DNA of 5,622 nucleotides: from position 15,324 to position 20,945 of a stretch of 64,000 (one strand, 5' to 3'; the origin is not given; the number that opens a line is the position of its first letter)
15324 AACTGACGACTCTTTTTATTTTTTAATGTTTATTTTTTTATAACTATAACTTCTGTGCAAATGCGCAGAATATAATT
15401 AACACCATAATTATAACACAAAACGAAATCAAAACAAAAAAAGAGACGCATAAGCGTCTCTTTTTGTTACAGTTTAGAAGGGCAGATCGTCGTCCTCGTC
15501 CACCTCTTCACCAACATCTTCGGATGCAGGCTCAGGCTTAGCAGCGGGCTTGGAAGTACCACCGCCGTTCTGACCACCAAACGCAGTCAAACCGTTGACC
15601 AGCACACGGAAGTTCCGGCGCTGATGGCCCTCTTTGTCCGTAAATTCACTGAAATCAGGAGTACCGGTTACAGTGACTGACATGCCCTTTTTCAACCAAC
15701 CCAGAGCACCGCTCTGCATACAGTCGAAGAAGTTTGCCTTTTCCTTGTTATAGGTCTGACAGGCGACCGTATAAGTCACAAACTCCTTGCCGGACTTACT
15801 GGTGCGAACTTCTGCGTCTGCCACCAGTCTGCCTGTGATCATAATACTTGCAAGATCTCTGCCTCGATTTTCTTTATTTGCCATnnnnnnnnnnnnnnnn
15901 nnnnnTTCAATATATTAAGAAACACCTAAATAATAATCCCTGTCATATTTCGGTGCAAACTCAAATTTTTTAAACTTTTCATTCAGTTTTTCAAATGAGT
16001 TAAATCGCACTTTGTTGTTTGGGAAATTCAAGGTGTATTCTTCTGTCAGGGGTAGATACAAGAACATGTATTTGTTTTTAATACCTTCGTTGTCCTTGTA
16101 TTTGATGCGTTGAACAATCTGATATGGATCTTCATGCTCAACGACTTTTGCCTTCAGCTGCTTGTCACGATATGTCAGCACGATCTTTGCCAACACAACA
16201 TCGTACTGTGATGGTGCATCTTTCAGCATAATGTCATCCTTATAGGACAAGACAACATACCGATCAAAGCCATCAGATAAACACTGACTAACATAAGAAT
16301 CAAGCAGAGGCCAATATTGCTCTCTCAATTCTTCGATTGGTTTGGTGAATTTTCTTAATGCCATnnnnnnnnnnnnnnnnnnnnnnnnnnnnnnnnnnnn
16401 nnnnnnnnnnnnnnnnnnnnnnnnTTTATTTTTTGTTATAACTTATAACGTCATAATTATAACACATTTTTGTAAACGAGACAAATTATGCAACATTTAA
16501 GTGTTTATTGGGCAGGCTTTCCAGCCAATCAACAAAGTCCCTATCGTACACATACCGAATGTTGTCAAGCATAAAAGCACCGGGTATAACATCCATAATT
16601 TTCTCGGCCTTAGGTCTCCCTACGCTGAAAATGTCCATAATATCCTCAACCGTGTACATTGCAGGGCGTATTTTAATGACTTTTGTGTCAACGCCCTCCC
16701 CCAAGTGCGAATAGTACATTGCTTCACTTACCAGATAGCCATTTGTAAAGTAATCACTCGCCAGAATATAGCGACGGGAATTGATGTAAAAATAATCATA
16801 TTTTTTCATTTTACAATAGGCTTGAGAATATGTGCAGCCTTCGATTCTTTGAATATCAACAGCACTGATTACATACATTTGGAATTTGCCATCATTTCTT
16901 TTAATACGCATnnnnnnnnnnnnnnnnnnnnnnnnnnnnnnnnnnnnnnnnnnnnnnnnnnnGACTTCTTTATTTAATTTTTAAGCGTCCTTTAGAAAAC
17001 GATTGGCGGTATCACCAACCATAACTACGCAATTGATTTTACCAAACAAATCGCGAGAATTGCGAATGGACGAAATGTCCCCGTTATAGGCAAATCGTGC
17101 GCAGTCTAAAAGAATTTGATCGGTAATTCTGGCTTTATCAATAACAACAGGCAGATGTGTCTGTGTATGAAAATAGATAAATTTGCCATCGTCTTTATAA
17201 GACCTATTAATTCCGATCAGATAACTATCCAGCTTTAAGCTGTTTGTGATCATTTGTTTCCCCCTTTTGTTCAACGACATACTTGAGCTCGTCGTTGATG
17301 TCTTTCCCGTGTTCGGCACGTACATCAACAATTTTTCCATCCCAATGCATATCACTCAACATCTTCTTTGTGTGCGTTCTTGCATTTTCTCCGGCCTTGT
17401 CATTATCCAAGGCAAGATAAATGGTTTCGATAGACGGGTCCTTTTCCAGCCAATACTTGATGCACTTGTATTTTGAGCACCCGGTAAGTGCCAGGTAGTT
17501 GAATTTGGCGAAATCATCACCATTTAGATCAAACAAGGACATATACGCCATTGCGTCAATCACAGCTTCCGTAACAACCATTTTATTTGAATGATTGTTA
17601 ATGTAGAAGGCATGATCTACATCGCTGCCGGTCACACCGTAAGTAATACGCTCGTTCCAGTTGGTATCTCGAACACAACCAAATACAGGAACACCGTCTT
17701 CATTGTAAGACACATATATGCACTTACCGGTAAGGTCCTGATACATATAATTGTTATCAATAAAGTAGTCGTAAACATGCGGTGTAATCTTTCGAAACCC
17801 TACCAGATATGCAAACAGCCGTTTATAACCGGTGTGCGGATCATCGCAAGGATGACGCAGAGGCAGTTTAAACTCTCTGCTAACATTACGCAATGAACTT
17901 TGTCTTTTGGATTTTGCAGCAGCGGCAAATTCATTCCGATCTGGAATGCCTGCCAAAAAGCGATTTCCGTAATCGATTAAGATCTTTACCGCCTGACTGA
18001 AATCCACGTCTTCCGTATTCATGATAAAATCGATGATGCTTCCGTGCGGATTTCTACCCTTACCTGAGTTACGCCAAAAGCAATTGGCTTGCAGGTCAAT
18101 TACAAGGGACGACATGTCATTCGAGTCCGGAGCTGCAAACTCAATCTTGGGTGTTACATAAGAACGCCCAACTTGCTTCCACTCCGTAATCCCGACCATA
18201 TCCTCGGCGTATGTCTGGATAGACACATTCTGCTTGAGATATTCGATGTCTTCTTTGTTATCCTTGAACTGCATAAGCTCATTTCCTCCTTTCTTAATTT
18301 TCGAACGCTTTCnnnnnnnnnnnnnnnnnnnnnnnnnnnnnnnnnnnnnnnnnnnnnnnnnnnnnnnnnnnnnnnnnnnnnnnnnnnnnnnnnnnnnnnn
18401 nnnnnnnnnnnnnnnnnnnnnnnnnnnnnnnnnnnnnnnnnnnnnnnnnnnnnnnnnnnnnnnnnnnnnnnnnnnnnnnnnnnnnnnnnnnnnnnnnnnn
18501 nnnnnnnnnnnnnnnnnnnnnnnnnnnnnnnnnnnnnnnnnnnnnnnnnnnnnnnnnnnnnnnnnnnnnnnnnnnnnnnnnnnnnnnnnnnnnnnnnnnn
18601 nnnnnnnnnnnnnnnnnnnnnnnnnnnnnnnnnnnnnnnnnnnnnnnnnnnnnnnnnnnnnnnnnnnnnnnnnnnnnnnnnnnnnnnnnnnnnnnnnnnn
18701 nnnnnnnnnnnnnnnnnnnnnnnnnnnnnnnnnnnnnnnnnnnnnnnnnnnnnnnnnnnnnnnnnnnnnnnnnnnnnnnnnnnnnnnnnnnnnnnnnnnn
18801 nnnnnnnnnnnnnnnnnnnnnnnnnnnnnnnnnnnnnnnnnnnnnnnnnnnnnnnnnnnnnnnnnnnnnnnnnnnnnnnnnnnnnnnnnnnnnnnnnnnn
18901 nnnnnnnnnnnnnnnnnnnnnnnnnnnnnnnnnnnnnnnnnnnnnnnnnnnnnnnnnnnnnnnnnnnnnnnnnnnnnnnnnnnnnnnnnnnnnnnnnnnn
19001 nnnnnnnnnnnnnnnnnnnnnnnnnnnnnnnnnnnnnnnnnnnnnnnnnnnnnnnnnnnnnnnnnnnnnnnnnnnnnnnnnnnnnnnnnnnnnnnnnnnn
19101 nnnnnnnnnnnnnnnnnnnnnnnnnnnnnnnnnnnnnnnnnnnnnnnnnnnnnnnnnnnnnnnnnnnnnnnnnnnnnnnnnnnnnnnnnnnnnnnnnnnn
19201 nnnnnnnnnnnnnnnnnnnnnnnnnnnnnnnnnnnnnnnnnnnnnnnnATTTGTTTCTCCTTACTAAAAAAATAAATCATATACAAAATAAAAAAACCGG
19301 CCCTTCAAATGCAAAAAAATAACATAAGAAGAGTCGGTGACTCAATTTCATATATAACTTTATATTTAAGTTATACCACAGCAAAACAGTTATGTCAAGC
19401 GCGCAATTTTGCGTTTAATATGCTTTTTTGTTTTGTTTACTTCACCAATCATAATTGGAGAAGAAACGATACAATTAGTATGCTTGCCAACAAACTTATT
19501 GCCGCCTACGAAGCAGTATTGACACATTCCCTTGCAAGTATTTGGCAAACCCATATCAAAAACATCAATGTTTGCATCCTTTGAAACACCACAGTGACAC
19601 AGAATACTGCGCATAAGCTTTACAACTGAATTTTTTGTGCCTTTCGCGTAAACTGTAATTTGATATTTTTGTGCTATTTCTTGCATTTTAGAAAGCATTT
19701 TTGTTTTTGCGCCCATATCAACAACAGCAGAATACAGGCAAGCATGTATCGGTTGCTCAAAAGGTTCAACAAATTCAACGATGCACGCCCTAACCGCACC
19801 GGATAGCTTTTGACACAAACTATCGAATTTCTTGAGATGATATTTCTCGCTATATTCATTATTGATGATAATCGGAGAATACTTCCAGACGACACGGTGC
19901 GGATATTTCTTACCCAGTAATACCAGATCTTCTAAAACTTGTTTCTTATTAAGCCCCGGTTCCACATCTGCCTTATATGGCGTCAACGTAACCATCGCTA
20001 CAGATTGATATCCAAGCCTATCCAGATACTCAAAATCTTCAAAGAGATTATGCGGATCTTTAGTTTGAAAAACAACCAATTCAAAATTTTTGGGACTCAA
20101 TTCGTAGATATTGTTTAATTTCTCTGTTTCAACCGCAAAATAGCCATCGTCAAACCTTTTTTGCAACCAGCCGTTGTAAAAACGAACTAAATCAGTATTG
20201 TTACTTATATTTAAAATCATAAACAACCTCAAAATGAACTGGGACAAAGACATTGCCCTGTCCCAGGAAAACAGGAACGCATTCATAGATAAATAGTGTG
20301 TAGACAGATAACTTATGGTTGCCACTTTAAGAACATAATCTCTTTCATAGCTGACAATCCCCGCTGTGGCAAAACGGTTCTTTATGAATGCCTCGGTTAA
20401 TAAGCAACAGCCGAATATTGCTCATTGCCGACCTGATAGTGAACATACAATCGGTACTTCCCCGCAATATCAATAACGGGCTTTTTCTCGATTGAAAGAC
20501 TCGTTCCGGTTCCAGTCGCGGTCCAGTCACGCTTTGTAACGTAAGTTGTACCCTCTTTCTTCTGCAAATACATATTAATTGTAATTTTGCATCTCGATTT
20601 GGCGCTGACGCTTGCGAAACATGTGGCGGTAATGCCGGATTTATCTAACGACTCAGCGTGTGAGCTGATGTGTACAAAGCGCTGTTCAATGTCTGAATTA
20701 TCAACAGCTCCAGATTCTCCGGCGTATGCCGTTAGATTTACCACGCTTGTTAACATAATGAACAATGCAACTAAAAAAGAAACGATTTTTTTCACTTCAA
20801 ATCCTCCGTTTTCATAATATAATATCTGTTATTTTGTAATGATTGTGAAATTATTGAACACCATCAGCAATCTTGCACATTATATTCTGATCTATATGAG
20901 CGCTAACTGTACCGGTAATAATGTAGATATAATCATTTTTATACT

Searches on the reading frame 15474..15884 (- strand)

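Call 18: search_protein_families(library=pfam, proteins=[window:15474-15884:-], max_evalue=0.01)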
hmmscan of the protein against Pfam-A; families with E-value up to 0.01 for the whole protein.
window:15474-15884:- (136 aa): 1 family
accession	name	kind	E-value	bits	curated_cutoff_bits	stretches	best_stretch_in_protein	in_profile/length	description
PF00436.31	SSB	-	2.8e-12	47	26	1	13-97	3-99/104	Single-strand binding protein family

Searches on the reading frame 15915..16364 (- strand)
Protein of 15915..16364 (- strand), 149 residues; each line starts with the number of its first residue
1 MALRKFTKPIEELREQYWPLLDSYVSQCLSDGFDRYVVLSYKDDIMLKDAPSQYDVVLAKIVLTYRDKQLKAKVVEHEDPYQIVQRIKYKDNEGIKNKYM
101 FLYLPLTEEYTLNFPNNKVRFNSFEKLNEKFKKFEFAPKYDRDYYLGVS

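Call 19: search_protein_families(library=pfam, proteins=[window:15915-16364:-], max_evalue=0.01)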
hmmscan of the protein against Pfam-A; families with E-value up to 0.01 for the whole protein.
window:15915-16364:- (149 aa): 0 families

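Call 62: search_protein_families(library=phrogs, proteins=[window:15915-16364:-], max_evalue=0.01)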
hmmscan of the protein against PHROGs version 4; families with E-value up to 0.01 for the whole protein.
window:15915-16364:- (149 aa): 0 families

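Call 63: search_protein_families(library=ncbifam, proteins=[window:15915-16364:-], max_evalue=0.01)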
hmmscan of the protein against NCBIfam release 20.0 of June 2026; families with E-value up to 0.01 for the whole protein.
window:15915-16364:- (149 aa): 1 family
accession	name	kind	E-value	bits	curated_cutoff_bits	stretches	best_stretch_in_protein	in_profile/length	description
NF011855.0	PRK15327.1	equivalog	0.0039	16.3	508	1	25-85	175-235/394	PrgH/EprH family type III secretion inner membrane ring protein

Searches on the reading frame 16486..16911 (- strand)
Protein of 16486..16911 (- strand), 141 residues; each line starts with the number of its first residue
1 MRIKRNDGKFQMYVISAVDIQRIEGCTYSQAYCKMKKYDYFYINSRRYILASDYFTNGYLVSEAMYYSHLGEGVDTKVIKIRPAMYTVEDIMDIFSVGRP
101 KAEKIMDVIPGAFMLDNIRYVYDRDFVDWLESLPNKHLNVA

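Call 42: search_protein_families(library=pfam, proteins=[window:16486-16911:-], max_evalue=0.01)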
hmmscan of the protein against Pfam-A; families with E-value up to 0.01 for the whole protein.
window:16486-16911:- (141 aa): 1 family
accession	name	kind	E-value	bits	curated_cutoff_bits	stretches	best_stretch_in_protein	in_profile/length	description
PF10974.15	DUF2804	-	0.0036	17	26.9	1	22-83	34-90/339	Domain of unknown function (DUF2804)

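Call 62: search_protein_families(library=phrogs, proteins=[window:16486-16911:-], max_evalue=0.01)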
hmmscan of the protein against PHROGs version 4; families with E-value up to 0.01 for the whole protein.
window:16486-16911:- (141 aa): 1 family
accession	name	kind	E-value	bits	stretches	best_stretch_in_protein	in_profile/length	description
phrog_989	-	unknown function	0.0036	18.1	0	84-106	5-27/70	-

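Call 63: search_protein_families(library=ncbifam, proteins=[window:16486-16911:-], max_evalue=0.01)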
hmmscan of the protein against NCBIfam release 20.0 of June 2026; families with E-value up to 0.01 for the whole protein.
window:16486-16911:- (141 aa): 0 families

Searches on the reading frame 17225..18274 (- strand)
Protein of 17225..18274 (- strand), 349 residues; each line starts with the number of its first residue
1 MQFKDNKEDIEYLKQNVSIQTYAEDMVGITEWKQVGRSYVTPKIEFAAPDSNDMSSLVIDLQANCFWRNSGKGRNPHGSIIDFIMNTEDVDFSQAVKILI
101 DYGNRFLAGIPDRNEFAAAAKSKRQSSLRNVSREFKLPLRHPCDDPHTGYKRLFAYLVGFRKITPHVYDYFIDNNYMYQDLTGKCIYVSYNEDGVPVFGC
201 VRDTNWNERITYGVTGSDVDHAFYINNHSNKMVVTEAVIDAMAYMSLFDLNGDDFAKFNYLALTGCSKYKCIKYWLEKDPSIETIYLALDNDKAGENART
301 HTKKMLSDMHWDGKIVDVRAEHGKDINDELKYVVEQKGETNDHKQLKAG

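Call 19: search_protein_families(library=pfam, proteins=[window:17225-18274:-], max_evalue=0.01)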
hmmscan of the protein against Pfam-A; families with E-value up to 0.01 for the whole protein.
window:17225-18274:- (349 aa): 5 families
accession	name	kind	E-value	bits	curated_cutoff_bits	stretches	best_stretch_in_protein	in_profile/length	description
PF13155.12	Toprim_2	-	4.8e-13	49.7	22.1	1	233-329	1-87/88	Toprim-like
PF13154.11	DUF3991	-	7.4e-05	23.5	24.5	1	155-223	1-67/74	Protein of unknown function (DUF3991)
PF13362.12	Toprim_3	-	0.00085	20.2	27.2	1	255-330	18-89/95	Toprim domain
PF01751.28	Toprim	-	0.0072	16.9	23.1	0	281-308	55-82/96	Toprim domain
PF01807.25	Zn_ribbon_DnaG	-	0.0087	16.3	24.9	0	73-101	59-87/98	CHC2 zinc finger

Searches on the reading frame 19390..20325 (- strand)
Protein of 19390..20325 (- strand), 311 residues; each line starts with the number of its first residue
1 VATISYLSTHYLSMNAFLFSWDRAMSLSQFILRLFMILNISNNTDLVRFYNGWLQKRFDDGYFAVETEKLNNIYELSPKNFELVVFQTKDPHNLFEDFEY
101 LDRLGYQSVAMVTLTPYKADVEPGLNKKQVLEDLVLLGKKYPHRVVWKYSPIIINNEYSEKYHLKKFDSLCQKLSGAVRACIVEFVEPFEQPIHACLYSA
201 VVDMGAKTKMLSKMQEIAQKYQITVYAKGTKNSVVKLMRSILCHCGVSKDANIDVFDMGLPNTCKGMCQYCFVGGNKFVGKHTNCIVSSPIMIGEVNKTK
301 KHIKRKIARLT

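Call 19: search_protein_families(library=pfam, proteins=[window:19390-20325:-], max_evalue=0.01)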
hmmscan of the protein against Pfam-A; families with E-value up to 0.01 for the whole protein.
window:19390-20325:- (311 aa): 1 family
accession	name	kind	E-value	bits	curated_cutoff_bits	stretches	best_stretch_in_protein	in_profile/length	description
PF08902.16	DUF1848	-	1.5e-41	143.4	30.5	1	37-233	1-204/262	Domain of unknown function (DUF1848)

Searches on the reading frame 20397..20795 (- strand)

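Call 19: search_protein_families(library=pfam, proteins=[window:20397-20795:-], max_evalue=0.01)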
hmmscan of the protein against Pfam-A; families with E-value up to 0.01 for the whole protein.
window:20397-20795:- (132 aa): 1 family
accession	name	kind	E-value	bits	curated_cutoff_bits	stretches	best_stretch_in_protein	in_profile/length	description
PF17089.10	YjbT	-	0.0034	17.8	27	1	11-55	15-59/92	Uncharacterised protein family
